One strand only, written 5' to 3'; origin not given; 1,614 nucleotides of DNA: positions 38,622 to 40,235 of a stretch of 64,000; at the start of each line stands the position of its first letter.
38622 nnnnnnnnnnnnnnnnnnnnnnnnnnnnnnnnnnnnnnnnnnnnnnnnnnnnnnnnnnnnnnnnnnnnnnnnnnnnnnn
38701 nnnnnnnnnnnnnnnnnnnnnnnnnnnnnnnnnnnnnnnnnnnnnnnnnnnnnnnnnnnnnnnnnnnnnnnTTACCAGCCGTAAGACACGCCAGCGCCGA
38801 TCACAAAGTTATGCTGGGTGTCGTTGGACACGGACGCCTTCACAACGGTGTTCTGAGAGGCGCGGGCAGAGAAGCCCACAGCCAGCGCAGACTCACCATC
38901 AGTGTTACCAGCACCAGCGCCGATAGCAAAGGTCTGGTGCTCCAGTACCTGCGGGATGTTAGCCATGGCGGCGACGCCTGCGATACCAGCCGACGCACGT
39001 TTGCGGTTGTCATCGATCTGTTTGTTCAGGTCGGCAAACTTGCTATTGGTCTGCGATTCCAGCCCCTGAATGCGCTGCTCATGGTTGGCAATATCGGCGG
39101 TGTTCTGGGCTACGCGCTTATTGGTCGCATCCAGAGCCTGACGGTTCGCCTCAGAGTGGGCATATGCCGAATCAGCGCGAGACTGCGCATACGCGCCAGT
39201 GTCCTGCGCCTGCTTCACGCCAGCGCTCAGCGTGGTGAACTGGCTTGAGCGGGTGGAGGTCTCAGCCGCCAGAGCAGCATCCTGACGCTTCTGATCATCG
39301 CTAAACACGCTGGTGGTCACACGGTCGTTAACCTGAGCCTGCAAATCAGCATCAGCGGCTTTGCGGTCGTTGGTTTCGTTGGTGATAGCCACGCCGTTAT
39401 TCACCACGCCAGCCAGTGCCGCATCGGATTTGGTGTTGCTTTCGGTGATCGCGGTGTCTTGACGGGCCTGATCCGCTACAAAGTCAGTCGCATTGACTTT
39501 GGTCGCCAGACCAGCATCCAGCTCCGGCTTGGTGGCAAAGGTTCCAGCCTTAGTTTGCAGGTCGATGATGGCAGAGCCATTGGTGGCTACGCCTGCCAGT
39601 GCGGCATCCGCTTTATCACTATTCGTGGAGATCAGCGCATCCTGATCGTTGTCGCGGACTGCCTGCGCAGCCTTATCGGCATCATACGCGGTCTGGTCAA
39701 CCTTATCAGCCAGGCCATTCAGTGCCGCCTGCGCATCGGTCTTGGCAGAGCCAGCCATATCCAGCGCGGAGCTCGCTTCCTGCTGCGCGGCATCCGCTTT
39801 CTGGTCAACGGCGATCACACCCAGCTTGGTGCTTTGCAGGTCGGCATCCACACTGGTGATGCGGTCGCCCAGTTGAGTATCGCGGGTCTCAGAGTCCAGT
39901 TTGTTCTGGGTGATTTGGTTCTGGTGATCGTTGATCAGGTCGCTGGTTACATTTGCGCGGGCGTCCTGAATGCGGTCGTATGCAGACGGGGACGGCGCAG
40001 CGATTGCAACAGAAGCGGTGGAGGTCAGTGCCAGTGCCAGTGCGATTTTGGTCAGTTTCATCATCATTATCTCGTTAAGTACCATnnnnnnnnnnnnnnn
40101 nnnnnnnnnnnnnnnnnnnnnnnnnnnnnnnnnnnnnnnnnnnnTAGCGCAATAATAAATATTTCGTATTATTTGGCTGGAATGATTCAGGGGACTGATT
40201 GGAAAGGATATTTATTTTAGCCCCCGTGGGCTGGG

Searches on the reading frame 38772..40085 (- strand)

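Call 11: search_protein_families(library=phrogs, proteins=[window:38772-40085:-], max_evalue=0.00001)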
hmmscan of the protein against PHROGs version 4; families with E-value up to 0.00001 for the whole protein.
window:38772-40085:- (437 aa): 3 families
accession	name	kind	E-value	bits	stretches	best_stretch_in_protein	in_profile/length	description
phrog_17426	-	tail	2.2e-60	206.2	1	97-437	132-492/492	adhesin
phrog_26246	-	tail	2.7e-38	132.9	1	317-437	209-329/329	tail protein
phrog_8062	-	unknown function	1.8e-21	78.1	1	308-437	85-209/209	-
